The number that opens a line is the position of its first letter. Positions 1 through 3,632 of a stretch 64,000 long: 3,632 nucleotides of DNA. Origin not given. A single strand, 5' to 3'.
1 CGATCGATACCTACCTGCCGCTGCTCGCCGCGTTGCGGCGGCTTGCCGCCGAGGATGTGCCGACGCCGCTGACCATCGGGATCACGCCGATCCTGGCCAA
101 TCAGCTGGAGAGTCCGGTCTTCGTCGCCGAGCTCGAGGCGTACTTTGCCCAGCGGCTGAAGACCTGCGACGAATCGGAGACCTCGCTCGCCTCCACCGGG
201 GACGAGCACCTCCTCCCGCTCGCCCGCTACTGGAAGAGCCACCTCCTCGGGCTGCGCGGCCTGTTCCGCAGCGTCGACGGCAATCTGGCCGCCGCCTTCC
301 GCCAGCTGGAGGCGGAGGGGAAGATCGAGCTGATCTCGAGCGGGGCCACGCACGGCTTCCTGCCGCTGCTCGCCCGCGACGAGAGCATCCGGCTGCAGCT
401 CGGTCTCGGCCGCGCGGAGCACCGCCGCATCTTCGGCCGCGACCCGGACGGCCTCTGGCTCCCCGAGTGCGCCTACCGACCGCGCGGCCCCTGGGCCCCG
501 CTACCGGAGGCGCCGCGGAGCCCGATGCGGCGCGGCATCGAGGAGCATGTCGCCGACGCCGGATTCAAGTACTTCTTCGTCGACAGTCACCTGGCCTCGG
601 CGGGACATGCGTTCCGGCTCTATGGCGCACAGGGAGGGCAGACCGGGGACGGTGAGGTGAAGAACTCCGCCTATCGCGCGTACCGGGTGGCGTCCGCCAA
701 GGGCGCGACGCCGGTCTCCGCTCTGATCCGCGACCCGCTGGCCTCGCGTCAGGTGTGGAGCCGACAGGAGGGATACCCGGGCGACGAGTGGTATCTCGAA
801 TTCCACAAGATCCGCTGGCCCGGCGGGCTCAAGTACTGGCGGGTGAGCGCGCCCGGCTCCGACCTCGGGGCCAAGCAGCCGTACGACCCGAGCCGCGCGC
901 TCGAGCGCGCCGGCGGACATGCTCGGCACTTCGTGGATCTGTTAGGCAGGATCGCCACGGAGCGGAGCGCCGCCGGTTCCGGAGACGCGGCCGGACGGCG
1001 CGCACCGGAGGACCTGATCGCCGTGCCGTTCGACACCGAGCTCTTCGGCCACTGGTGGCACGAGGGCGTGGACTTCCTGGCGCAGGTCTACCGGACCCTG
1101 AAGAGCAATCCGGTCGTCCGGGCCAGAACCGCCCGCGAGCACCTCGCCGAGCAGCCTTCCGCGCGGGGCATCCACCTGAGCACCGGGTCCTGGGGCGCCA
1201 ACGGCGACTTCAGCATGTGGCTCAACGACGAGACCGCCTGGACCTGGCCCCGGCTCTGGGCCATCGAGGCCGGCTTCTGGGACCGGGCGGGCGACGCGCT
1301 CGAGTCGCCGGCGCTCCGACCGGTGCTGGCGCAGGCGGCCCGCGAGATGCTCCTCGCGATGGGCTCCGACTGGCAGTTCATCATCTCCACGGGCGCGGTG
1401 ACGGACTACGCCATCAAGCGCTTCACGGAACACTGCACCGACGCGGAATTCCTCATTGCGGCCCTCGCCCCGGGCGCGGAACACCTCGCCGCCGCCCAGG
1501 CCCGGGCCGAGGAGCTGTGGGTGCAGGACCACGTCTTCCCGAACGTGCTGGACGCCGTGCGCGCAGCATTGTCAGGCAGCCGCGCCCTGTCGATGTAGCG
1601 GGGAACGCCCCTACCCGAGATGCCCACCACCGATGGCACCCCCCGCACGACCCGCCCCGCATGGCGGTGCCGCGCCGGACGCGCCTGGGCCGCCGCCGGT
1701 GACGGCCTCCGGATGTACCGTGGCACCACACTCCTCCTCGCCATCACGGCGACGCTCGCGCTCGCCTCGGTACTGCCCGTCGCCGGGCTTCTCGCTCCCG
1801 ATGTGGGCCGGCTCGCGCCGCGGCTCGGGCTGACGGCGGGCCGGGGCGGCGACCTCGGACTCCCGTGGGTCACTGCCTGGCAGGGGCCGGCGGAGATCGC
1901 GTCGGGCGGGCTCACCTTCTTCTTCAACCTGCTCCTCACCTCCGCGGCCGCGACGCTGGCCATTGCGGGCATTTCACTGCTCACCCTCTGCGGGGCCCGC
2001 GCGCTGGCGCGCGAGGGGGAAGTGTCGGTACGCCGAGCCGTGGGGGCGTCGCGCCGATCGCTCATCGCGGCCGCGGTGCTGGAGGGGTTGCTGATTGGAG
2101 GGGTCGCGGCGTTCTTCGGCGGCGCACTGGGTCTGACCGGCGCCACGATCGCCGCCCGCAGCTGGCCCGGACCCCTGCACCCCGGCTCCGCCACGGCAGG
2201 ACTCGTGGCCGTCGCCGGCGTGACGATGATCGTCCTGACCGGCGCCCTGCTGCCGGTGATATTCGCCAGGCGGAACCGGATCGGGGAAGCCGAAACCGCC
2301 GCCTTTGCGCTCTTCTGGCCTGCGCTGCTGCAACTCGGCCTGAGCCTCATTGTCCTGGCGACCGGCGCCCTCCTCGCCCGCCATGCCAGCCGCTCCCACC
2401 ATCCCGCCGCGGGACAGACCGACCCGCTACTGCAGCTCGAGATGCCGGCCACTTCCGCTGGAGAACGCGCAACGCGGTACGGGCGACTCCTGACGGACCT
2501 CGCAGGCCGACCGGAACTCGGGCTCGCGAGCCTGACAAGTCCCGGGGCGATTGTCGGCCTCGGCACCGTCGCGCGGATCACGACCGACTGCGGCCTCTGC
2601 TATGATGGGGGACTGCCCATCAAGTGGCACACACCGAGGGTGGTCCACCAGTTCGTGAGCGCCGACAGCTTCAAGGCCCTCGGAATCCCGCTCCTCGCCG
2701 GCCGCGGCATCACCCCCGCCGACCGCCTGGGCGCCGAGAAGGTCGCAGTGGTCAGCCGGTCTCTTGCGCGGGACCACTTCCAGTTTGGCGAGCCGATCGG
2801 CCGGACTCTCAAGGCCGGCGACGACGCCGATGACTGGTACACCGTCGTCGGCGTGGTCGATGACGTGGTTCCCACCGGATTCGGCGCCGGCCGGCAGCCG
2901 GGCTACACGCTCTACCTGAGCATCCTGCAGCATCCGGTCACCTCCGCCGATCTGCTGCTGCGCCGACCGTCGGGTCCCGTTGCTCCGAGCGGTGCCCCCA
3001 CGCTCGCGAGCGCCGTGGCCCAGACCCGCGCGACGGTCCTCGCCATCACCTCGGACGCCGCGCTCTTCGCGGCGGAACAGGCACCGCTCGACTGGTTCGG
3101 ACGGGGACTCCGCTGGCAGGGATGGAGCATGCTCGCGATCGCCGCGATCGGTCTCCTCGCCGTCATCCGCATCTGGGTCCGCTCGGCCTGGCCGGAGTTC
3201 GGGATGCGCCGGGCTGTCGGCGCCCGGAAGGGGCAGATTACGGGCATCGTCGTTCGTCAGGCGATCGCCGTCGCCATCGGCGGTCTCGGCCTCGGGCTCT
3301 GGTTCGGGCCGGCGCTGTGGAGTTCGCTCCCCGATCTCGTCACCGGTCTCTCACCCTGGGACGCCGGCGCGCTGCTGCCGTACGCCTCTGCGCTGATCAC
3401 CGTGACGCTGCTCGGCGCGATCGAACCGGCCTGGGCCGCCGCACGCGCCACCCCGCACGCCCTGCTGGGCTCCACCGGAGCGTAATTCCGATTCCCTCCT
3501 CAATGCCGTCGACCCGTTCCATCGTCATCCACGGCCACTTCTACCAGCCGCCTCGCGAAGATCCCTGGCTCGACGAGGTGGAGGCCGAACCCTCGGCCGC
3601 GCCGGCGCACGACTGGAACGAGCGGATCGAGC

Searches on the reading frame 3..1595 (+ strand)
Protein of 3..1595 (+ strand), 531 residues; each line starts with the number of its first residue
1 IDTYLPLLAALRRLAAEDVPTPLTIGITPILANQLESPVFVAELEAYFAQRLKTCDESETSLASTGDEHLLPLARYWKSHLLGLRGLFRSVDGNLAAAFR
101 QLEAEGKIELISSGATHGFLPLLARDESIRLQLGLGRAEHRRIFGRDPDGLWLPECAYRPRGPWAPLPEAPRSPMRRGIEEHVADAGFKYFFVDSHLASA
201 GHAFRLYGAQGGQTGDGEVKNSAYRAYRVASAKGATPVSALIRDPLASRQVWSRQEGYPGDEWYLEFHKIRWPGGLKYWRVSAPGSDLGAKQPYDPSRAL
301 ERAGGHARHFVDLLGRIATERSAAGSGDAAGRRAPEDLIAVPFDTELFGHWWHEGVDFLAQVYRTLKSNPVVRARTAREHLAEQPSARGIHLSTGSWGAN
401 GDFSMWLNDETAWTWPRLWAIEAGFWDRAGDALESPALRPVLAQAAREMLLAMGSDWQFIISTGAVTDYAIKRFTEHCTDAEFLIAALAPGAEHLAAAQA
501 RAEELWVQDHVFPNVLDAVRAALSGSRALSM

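Call 79: search_protein_families(library=pfam, proteins=[window:3-1595:+], max_evalue=0.00001)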
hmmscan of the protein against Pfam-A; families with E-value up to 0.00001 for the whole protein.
window:3-1595:+ (531 aa): 2 families
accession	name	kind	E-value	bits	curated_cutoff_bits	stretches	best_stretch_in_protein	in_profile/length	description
PF03065.20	Glyco_hydro_57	-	4e-25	89.1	21.2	1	89-229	84-189/291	Glycosyl hydrolase family 57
PF09210.16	BE_C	-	3.4e-16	59.9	25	1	438-515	23-96/101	1,4-alpha-glucan branching enzyme, C-terminal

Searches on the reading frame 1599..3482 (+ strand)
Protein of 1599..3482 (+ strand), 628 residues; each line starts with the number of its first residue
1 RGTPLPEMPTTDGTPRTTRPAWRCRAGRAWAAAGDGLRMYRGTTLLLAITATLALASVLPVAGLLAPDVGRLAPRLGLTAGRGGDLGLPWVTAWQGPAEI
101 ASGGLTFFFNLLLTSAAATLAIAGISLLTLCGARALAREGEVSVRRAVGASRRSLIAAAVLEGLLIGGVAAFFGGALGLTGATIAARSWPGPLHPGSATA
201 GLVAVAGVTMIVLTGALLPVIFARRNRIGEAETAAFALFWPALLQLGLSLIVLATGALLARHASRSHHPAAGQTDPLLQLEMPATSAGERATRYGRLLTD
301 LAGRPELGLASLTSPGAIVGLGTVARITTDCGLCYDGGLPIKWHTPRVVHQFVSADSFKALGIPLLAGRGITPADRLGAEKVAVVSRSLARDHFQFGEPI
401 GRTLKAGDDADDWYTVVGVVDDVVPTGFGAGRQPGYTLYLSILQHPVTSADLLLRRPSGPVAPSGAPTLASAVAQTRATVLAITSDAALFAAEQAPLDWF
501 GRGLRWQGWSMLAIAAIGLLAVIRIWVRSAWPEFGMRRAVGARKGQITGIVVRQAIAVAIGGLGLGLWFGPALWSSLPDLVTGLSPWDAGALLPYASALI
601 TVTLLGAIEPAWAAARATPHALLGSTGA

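Call 79: search_protein_families(library=pfam, proteins=[window:1599-3482:+], max_evalue=0.00001)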
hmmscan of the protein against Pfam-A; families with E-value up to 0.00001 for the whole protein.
window:1599-3482:+ (628 aa): 2 families
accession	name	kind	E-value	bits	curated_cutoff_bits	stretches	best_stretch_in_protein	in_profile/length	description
PF02687.27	FtsX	-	2.5e-16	60.2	25.5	2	511-605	7-100/120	FtsX-like permease C-terminal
PF12704.14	MacB_PCD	-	3e-12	47.7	27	1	348-441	88-172/207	MacB-like periplasmic core domain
